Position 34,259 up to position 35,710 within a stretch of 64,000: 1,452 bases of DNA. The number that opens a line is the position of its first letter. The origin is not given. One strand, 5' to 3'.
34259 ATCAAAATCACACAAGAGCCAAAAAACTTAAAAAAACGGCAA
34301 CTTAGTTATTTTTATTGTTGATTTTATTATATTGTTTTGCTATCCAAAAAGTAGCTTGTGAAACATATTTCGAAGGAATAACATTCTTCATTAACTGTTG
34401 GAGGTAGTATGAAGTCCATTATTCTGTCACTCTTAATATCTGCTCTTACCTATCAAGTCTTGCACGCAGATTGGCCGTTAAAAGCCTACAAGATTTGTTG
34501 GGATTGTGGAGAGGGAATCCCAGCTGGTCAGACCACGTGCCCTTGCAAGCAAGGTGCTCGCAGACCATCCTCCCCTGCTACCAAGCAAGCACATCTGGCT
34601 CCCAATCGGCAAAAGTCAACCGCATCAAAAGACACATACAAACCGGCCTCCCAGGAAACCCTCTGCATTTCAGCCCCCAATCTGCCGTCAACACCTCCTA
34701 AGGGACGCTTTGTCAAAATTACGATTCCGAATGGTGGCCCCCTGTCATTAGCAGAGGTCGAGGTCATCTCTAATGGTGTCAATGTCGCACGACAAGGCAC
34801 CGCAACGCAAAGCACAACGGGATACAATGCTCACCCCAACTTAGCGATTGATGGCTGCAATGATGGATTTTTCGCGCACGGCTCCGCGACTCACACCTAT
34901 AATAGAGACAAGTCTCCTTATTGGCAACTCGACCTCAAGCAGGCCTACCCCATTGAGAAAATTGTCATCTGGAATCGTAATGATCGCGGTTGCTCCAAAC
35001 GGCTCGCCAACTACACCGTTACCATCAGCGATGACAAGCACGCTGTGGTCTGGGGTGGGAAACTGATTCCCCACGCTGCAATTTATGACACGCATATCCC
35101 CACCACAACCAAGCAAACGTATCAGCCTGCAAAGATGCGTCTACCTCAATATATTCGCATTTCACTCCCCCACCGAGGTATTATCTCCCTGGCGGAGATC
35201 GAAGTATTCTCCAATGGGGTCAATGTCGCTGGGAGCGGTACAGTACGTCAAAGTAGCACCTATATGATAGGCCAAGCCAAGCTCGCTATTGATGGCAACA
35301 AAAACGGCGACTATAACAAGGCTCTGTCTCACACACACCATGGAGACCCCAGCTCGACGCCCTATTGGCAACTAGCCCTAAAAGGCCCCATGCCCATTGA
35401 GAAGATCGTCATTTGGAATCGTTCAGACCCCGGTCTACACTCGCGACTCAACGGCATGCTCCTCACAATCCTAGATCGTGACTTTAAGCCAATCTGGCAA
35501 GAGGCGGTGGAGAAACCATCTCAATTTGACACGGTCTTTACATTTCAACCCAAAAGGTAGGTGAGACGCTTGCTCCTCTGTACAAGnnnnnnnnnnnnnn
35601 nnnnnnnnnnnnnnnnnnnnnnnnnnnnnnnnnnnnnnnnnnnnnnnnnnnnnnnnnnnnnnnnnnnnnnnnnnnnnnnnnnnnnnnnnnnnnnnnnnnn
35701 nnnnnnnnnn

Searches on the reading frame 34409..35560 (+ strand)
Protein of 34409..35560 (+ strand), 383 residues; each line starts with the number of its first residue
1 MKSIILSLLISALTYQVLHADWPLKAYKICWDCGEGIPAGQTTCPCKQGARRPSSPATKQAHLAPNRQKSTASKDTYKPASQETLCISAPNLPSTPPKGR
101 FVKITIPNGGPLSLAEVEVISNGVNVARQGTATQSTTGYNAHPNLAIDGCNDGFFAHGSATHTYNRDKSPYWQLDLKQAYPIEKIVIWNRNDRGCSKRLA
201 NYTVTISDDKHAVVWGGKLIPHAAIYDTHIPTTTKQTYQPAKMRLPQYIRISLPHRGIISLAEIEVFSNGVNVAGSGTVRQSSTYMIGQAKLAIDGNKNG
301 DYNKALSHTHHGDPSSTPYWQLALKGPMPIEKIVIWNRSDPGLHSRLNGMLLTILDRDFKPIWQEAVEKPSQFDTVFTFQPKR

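Call 3: search_protein_families(library=pfam, proteins=[window:34409-35560:+], max_evalue=1)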
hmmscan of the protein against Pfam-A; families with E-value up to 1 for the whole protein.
window:34409-35560:+ (383 aa): 4 families
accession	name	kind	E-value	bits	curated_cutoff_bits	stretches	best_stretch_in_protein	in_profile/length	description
PF22633.2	F5_F8_type_C_2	-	1e-19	71.4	27.8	2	146-218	2-60/91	NedA-like, galactose-binding domain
PF00754.31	F5_F8_type_C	-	1.3e-18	67.8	28.2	2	132-263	2-126/127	F5/8 type C domain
PF24135.1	DUF7402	-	3.3e-07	30.9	27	1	125-211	1-86/133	Domain of unknown function (DUF7402)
PF13240.11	Zn_Ribbon_1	-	0.1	12.9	25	1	30-45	2-17/23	zinc-ribbon domain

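Call 6: search_protein_families(library=ncbifam, proteins=[window:34409-35560:+], max_evalue=1)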
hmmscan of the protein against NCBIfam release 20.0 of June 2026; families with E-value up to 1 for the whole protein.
window:34409-35560:+ (383 aa): 0 families

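Call 18: search_protein_families(library=padloc, proteins=[window:34409-35560:+], max_evalue=0.1)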
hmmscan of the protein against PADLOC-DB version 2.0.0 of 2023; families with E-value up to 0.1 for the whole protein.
window:34409-35560:+ (383 aa): 0 families

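Call 19: search_protein_families(library=phrogs, proteins=[window:34409-35560:+], max_evalue=0.1)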
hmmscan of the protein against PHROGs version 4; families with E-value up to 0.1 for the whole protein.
window:34409-35560:+ (383 aa): 1 family
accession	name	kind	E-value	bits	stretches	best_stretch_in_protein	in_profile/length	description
phrog_27051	-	unknown function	0.097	14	0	116-195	4-81/103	-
